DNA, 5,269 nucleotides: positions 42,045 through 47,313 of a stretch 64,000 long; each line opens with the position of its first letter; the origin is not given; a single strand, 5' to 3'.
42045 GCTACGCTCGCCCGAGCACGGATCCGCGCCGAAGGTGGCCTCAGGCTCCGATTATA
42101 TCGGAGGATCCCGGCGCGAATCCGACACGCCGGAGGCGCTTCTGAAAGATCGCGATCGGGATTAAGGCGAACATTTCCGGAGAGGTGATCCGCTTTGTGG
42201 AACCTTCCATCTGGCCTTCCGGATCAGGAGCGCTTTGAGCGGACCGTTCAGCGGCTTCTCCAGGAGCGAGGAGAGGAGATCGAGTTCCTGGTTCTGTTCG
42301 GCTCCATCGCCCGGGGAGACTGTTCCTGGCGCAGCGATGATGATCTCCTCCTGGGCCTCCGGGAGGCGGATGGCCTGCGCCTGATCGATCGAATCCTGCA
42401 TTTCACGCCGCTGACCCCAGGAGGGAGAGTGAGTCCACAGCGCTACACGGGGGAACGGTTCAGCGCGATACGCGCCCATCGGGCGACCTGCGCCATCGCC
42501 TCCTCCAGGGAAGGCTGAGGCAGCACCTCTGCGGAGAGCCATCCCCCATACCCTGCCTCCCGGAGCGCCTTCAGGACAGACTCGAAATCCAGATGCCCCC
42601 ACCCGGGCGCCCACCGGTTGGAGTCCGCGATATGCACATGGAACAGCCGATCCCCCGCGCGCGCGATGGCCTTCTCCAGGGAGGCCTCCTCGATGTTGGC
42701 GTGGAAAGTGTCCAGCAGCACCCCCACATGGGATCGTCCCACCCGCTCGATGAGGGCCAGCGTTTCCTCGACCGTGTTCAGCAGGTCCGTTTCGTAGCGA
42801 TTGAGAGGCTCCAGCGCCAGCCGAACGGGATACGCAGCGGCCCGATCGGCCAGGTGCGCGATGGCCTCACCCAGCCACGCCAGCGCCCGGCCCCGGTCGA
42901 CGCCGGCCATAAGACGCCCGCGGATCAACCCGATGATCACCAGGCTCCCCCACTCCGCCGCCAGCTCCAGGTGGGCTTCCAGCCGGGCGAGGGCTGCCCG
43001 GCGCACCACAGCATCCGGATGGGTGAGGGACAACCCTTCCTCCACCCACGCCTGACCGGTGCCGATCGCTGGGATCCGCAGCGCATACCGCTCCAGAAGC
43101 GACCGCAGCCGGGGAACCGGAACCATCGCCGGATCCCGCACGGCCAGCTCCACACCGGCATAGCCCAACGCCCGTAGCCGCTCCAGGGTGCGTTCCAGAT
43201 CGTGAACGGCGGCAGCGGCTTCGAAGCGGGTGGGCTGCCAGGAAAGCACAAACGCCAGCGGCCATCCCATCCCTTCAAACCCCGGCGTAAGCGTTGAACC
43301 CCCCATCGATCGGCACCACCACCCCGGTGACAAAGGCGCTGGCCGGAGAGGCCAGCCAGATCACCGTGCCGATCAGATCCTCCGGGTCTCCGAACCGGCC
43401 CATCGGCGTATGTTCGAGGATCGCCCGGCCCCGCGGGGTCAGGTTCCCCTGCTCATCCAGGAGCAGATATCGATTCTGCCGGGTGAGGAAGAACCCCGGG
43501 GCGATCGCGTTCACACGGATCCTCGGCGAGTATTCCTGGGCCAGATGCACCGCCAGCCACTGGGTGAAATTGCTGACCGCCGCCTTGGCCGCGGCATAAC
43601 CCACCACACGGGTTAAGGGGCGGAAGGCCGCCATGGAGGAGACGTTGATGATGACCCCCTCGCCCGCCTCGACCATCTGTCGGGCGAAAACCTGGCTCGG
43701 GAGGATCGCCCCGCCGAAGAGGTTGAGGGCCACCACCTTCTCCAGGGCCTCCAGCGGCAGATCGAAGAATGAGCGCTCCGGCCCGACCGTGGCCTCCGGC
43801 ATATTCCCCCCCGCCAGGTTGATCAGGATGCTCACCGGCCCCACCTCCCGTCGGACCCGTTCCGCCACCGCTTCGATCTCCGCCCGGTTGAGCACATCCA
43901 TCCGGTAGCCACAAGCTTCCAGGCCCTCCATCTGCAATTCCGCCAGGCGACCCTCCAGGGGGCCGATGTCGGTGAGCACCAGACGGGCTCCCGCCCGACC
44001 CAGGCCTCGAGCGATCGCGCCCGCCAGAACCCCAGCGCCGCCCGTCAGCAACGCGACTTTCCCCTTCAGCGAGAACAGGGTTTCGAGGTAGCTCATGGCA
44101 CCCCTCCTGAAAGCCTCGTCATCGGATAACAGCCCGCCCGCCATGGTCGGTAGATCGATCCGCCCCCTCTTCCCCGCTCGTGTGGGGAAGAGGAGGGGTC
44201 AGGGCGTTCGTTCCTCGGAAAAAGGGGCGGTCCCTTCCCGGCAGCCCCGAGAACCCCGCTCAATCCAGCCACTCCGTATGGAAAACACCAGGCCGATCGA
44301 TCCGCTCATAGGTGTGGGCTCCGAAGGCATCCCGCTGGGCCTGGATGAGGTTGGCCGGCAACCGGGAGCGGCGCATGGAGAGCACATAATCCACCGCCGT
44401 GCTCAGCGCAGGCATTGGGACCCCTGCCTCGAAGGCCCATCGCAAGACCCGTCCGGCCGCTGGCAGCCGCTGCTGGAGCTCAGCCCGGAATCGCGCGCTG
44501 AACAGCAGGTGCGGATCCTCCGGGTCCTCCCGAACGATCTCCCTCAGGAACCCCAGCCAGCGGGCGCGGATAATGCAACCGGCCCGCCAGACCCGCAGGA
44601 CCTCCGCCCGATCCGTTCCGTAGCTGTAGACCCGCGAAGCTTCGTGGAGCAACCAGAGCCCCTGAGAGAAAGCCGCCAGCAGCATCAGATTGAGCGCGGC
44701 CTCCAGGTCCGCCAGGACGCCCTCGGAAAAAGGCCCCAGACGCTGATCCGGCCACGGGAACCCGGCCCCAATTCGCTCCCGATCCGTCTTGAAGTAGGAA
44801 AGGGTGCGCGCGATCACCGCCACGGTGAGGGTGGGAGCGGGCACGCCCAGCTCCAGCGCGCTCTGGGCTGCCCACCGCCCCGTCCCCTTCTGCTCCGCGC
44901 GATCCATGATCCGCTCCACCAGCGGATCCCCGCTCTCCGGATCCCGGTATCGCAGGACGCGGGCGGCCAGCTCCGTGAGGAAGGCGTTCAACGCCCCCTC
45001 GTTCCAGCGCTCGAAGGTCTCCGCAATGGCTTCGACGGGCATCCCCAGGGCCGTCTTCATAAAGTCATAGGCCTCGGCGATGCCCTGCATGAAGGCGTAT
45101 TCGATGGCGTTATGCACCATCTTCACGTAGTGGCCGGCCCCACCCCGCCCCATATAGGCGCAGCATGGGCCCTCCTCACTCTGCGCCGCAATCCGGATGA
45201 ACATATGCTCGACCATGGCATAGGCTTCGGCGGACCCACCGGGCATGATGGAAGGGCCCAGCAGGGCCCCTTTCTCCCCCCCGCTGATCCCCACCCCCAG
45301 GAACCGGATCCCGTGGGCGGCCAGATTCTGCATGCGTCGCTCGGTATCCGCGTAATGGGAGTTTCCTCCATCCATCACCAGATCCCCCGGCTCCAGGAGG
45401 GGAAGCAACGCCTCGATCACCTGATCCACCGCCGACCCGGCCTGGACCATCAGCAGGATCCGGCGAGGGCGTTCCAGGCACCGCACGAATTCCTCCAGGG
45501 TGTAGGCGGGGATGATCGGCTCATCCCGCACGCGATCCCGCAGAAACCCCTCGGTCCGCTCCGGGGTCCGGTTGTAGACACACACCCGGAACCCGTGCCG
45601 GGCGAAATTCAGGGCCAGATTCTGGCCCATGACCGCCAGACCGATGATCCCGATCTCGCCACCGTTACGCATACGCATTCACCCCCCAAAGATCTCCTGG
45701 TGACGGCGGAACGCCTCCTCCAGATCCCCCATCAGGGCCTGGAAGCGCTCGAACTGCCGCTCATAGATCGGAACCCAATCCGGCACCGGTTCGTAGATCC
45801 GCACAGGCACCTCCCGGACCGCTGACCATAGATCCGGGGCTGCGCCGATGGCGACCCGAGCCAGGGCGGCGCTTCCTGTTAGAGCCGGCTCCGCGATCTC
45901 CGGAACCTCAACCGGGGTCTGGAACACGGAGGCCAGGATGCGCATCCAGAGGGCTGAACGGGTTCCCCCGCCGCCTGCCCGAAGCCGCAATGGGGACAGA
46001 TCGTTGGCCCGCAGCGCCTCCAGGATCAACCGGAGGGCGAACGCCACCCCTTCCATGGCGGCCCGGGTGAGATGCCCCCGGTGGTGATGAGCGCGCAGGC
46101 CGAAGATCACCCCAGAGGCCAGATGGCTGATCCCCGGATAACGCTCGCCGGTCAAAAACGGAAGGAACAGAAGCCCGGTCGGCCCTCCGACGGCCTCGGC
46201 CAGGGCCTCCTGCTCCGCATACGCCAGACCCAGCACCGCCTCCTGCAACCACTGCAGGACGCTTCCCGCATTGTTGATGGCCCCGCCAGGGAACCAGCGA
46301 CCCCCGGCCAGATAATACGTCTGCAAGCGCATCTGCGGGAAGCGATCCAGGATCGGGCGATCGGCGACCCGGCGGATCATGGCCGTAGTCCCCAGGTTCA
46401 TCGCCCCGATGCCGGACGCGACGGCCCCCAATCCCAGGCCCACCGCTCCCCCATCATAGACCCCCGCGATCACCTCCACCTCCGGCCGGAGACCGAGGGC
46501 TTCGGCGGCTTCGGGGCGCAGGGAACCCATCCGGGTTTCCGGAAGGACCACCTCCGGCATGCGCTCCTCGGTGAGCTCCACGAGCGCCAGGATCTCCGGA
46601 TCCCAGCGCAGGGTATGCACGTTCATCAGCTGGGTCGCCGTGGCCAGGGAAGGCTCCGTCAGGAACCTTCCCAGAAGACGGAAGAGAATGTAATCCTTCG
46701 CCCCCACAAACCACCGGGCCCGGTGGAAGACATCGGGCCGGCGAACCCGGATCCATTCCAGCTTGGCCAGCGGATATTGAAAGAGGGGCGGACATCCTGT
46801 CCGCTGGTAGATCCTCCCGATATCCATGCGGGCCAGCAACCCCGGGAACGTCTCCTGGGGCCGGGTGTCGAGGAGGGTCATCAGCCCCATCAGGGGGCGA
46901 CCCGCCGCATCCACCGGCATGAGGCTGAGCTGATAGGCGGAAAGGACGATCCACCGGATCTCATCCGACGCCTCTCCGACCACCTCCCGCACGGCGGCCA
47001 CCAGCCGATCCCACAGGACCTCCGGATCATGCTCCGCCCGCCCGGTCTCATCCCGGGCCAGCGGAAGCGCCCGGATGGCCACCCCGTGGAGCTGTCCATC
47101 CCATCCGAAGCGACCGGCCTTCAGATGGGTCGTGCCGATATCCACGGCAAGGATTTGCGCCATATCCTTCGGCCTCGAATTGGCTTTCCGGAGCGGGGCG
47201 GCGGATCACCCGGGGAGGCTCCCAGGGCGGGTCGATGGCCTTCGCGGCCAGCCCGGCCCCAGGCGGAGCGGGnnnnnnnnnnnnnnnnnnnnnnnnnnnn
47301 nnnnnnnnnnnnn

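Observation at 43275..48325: Pathway gap from mannonate to gluconate: a D-2-hydroxyacid dehydrogenase sits where a C2 epimerase would be needed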

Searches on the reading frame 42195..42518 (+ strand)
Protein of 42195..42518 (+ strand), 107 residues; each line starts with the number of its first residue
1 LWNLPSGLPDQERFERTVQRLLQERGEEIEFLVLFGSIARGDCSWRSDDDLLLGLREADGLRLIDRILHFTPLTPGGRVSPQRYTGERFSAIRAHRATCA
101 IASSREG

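Call 75: search_protein_families(library=pfam, proteins=[window:42195-42518:+], max_evalue=0.001)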
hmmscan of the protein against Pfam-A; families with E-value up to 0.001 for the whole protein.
window:42195-42518:+ (107 aa): 1 family
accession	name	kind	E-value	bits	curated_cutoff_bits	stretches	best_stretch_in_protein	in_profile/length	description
PF18765.7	Polbeta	-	2.3e-05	24.9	26.9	1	19-58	4-42/93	Polymerase beta, Nucleotidyltransferase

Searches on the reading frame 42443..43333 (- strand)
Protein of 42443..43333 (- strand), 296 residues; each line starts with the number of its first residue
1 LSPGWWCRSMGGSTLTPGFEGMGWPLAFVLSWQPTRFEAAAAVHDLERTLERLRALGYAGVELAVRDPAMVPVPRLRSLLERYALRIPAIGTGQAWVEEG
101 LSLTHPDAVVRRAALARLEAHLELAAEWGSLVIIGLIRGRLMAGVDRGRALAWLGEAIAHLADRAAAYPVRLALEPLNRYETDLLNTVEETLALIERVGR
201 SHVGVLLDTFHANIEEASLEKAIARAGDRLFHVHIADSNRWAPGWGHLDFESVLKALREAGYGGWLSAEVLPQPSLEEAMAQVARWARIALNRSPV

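Call 6: search_protein_families(library=pfam, proteins=[window:42443-43333:-], max_evalue=0.00001)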
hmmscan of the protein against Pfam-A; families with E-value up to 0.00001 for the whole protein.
window:42443-43333:- (296 aa): 1 family
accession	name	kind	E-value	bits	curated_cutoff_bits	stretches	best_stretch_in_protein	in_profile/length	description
PF01261.30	AP_endonuc_2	-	1.3e-46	159.8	31.1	1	51-287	2-246/249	Xylose isomerase-like TIM barrel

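Call 30: search_protein_families(library=ncbifam, proteins=[window:42443-43333:-], max_evalue=1e-10)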
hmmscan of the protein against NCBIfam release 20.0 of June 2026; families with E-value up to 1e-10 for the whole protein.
window:42443-43333:- (296 aa): 8 families
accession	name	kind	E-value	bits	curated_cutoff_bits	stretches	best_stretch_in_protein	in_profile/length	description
NF041099.2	keto_glucon_epim_IolO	equivalog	6.4e-97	324.1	300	1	26-284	3-260/269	5-keto-L-gluconate epimerase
NF051856.1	PsicseEpim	equivalog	4.5e-33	115.3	300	1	102-269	73-244/287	D-psicose 3-epimerase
TIGR03234.1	OH-pyruv-isom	equivalog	5.8e-24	84.8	353.45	1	136-280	103-250/254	hydroxypyruvate isomerase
NF043033.1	OxoTetrIsom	equivalog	4.4e-18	66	325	1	140-280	103-247/251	2-oxo-tetronate isomerase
TIGR04379.1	myo_inos_iolE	equivalog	2e-13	50.5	290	0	37-237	16-211/290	myo-inosose-2 dehydratase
NF007441.0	PRK09989.1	equivalog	2.9e-13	50.2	412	1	133-286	101-257/258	HPr family phosphocarrier protein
NF007444.0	PRK09997.1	equivalog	4.1e-13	49.4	465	1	137-281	105-252/258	hydroxypyruvate isomerase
NF007360.0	PRK09856.1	equivalog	1.5e-11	44.3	305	1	52-271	21-249/276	fructoselysine 3-epimerase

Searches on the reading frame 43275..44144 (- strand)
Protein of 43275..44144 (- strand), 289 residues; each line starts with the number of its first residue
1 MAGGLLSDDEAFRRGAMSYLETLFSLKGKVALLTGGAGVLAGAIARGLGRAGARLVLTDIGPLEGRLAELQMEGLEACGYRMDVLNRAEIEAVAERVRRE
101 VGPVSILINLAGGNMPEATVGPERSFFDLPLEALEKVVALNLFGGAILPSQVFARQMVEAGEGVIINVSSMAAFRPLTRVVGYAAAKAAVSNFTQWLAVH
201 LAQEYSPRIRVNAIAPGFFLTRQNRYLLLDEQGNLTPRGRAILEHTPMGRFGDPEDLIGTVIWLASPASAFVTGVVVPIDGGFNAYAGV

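Call 3: search_protein_families(library=ncbifam, proteins=[window:43275-44144:-])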
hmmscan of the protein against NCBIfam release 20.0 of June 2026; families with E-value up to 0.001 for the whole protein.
window:43275-44144:- (289 aa): 219 families (the best 25 are shown)
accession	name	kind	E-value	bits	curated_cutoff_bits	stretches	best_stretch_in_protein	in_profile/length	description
NF006132.0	PRK08277.1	subfamily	5.2e-105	350.8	281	1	20-289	2-280/280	D-mannonate oxidoreductase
NF006070.0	PRK08213.1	subfamily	1.6e-56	191.7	279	1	20-285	4-258/259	gluconate 5-dehydrogenase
NF005488.0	PRK07097.1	equivalog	5.3e-49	166.7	369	1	21-288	3-262/266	gluconate 5-dehydrogenase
NF005559.1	PRK07231.1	subfamily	3.2e-48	164.4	215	1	26-283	2-247/249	glucose 1-dehydrogenase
NF005983.0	PRK08085.1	equivalog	1.3e-44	152.7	408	1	21-284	2-251/254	gluconate 5-dehydrogenase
TIGR01832.1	kduD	equivalog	9.4e-43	146.5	338.85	1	24-284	1-246/248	2-dehydro-3-deoxy-D-gluconate 5-dehydrogenase KduD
NF004778.0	PRK06124.1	equivalog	5.9e-42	143.8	303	1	22-284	5-253/256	SDR family oxidoreductase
NF004773.0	PRK06113.1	equivalog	4e-41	141.2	367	1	22-282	5-249/255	7-alpha-hydroxysteroid dehydrogenase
NF005067.0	PRK06484.1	equivalog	9.5e-41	139.9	713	1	27-288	8-256/524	short chain dehydrogenase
NF005390.0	PRK06935.1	equivalog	1.5e-40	139.2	369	1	17-283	4-255/258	2-dehydro-3-deoxy-D-gluconate 5-dehydrogenase KduD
NF009466.0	PRK12826.1-2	subfamily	3.9e-40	137.9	222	1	29-284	4-245/248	3-oxoacyl-ACP reductase FabG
NF004198.0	PRK05653.1-3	equivalog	1.1e-39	136.4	296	1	25-283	4-246/248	3-oxoacyl-ACP reductase FabG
NF005711.0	PRK07523.1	subfamily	1.2e-39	136.4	413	1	22-285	4-253/255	SDR family oxidoreductase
NF004791.0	PRK06138.1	equivalog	3.2e-39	134.8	312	1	25-285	2-251/252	SDR family oxidoreductase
NF053701.1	CsHdxCHCADhChcB2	equivalog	7e-39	133.8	350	1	26-285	1-244/245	cis-4-hydroxycyclohexanecarboxylate dehydrogenase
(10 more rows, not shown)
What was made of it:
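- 43275..44144 (-): SDR-type fructuronate reductase (D-mannonate oxidoreductase, UxuB/UxaD analogue). The called gene in identical public contigs is 273 aa, so the true start is probably near 44096. PRK08277 at 351 bits against 281 (call 3).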

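Call 4: search_protein_families(library=pfam, proteins=[window:43275-44144:-])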
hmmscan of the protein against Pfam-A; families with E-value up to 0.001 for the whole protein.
window:43275-44144:- (289 aa): 3 families
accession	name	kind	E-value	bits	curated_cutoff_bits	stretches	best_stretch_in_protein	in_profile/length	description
PF13561.12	adh_short_C2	-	1.1e-40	140.1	27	1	40-284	8-236/236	Enoyl-(Acyl carrier protein) reductase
PF00106.31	adh_short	-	5.2e-39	134.2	26.6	1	29-226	1-189/195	short chain dehydrogenase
PF08659.16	KR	-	1.8e-06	28.4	22.6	1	31-197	3-163/180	KR domain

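Call 45: search_solved_structures(query=window:43275-44144:-, max_evalue=1e-45)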
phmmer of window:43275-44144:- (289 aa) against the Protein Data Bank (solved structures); distinct sequences matched with E-value up to 1e-45: 1.
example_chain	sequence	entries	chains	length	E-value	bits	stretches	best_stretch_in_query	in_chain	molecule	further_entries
4wuv_A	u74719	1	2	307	7.3e-61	209.3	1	24-289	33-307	2-hydroxycyclohexanecarboxyl-CoA dehydrogenase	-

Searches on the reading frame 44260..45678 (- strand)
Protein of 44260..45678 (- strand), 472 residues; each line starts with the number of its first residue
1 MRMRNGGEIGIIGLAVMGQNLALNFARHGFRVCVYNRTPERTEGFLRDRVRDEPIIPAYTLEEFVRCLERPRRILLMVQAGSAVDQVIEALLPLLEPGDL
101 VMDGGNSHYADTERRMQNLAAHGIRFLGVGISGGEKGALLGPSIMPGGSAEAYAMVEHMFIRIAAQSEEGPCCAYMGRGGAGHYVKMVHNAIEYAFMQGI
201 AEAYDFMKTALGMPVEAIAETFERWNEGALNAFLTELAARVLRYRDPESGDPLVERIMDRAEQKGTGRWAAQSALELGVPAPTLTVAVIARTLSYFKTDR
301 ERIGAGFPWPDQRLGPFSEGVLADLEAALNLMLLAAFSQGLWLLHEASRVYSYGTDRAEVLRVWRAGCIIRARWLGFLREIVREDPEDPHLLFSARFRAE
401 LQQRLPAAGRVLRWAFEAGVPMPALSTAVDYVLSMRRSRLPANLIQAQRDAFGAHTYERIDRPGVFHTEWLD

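Call 3: search_protein_families(library=ncbifam, proteins=[window:44260-45678:-])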
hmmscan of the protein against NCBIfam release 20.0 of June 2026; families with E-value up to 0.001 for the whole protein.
window:44260-45678:- (472 aa): 10 families
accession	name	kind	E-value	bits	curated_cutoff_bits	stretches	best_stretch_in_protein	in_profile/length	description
NF006765.0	PRK09287.1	equivalog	5.1e-179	596.1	413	1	8-471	5-468/476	NADP-dependent phosphogluconate dehydrogenase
TIGR00873.1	gnd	equivalog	6.2e-175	582.5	426.7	1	8-471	1-466/467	decarboxylating NADP(+)-dependent phosphogluconate dehydrogenase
NF007161.0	PRK09599.1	subfamily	4.2e-80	269.2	271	2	8-294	2-275/302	NADP-dependent phosphogluconate dehydrogenase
TIGR00872.1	gnd_rel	equivalog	1.4e-66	224.8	297.2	2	9-294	3-272/299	phosphogluconate dehydrogenase (NAD(+)-dependent, decarboxylating)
TIGR01692.1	HIBADH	equivalog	2.8e-13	49.9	291.6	1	12-220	2-199/288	3-hydroxyisobutyrate dehydrogenase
NF008592.0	PRK11559.1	equivalog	5.4e-12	45.6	397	1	8-206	4-192/296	2-hydroxy-3-oxopropionate reductase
TIGR01505.1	tartro_sem_red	equivalog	2.6e-10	40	340.75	1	9-210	2-193/291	2-hydroxy-3-oxopropionate reductase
NF043037.1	ThreonDh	equivalog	4e-09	36.3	350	1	8-218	4-204/297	L-threonate dehydrogenase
NF012005.0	PRK15461.1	equivalog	5.1e-06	25.9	348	1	9-217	4-201/298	sulfolactaldehyde 3-reductase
NF011633.0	PRK15059.1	equivalog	5.2e-06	25.8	451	1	9-215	3-198/292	2-hydroxy-3-oxopropionate reductase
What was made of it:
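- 44260..45678 (-): Gnd, decarboxylating 6-phosphogluconate dehydrogenase. NF006765 at 596 bits against 413; TIGR00873 at 583 against 427 (call 3).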

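Call 4: search_protein_families(library=pfam, proteins=[window:44260-45678:-])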
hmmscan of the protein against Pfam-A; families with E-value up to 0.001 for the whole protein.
window:44260-45678:- (472 aa): 3 families
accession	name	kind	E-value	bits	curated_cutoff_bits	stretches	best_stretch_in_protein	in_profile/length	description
PF00393.24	6PGD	-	1.2e-101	340.3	27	1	182-470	1-290/290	6-phosphogluconate dehydrogenase, C-terminal domain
PF03446.21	NAD_binding_2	-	1.2e-47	162.3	21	1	8-177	1-161/161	NAD binding domain of 6-phosphogluconate dehydrogenase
PF03807.23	F420_oxidored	-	0.00089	20.3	21.6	0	9-46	2-41/94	NADP oxidoreductase coenzyme F420-dependent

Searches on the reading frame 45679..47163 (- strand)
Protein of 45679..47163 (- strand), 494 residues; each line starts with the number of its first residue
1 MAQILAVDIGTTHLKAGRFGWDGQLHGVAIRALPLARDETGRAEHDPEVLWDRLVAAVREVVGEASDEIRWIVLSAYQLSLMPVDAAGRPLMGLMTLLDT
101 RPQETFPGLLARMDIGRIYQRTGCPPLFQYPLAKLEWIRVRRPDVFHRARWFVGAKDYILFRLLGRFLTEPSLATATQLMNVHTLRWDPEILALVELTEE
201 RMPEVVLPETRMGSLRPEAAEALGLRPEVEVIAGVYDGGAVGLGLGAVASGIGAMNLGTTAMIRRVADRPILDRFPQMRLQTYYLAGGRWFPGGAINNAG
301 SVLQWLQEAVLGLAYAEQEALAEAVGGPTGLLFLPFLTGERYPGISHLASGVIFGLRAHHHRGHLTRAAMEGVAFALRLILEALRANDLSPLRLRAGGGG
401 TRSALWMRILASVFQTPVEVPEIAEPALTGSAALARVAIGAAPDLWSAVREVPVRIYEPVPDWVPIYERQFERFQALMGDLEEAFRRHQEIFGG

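Call 3: search_protein_families(library=ncbifam, proteins=[window:45679-47163:-])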
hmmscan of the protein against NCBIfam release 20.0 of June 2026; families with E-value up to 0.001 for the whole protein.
window:45679-47163:- (494 aa): 12 families
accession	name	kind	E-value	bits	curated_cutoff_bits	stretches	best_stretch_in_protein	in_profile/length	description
TIGR01314.1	gntK_FGGY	equivalog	1.4e-79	267.9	648.55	1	4-485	2-497/505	gluconokinase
TIGR01312.1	XylB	equivalog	1.4e-79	267.9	380.25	1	6-477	2-479/481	xylulokinase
TIGR01311.1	glycerol_kin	equivalog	8.8e-42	143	590.35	1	4-443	3-454/496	glycerol kinase GlpK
NF011601.0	PRK15027.1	equivalog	2.4e-38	131.7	912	1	5-478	3-476/484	xylulokinase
TIGR02628.1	fuculo_kin_coli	equivalog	5.8e-34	117.8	470.9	1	44-448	45-451/465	L-fuculokinase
NF000756.0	PRK00047.1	subfamily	1.2e-32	112.9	498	1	4-441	7-454/502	glycerol kinase GlpK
NF008187.0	PRK10939.1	equivalog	5.2e-29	101.2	528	2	2-284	4-291/521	autoinducer-2 kinase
NF003154.0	PRK04123.1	equivalog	2.9e-22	79.1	428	1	319-482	371-535/554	ribulokinase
TIGR01315.1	5C_CHO_kinase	subfamily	9.9e-22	77.3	408.7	1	301-475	353-531/541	FGGY family pentulose kinase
TIGR02627.1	rhamnulo_kin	equivalog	3.7e-12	45.5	527.95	1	76-217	75-216/454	rhamnulokinase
TIGR01234.1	L-ribulokinase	equivalog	6.1e-12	45.1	583.25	1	312-479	357-528/536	ribulokinase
NF007925.0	PRK10640.1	equivalog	1.2e-10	40.5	639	1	67-214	72-219/489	rhamnulokinase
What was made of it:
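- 45679..47163 (-): FGGY hexonate kinase of a clade dedicated to this 2HADH. Proposed D-mannonate (or gluconate) 6-kinase. Below the GntK and XylB equivalog cut-offs (call 3).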

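Call 4: search_protein_families(library=pfam, proteins=[window:45679-47163:-])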
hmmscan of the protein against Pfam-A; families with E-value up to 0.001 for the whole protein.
window:45679-47163:- (494 aa): 2 families
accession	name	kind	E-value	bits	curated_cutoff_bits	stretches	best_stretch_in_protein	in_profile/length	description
PF00370.27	FGGY_N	-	5.2e-46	157.7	28.8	1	4-240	2-241/245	FGGY family of carbohydrate kinases, N-terminal domain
PF02782.22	FGGY_C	-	4.3e-35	121.7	27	1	254-438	2-197/198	FGGY family of carbohydrate kinases, C-terminal domain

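Call 43: search_solved_structures(query=window:45679-47163:-, max_evalue=1e-20)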
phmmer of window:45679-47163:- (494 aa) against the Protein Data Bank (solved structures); distinct sequences matched with E-value up to 1e-20: 30.
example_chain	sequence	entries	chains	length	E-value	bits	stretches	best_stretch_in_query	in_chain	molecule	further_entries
3gbt_A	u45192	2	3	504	3.9e-62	213.8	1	3-485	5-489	Gluconate kinase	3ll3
5vm1_A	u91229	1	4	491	3e-43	151.5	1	5-479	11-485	Xylulokinase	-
3ifr_A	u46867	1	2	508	3.4e-42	148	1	3-490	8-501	Carbohydrate kinase, FGGY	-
3hz6_A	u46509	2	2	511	1.4e-41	146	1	4-488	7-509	Xylulokinase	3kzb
2zf5_O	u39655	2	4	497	1.3e-39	139.5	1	4-462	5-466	Glycerol kinase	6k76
6k78_B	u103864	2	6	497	2.5e-39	138.6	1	4-462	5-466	Glycerol kinase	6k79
6k78_A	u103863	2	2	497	2.6e-39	138.5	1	4-462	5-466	Glycerol kinase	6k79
2dpn_A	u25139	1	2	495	4.9e-39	137.6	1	1-450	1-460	Glycerol kinase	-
2itm_A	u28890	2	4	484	9e-39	136.8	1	5-477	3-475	Xylulose kinase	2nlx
3g25_A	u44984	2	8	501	7.4e-32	113.9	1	4-441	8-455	Glycerol kinase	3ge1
6ude_A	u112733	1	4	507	2.4e-31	112.2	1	4-452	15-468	Glycerol kinase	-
3ezw_A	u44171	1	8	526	1.2e-29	106.6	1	4-445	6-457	Glycerol kinase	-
1bo5_O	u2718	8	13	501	1.5e-29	106.3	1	4-445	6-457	PROTEIN (GLYCEROL KINASE) | GLYCEROL KINASE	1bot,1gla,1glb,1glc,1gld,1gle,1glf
1bu6_O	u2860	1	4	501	2.5e-29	105.6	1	4-445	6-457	PROTEIN (GLYCEROL KINASE)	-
1bwf_Y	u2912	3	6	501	4.9e-29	104.6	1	4-445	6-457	GLYCEROL KINASE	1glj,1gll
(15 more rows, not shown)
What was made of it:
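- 45679..47163 (-): Closest structure is gluconate kinase 3gbt (call 43).
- Checked: The best PDB hit is gluconate kinase 3gbt at 4e-62 (call 43).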
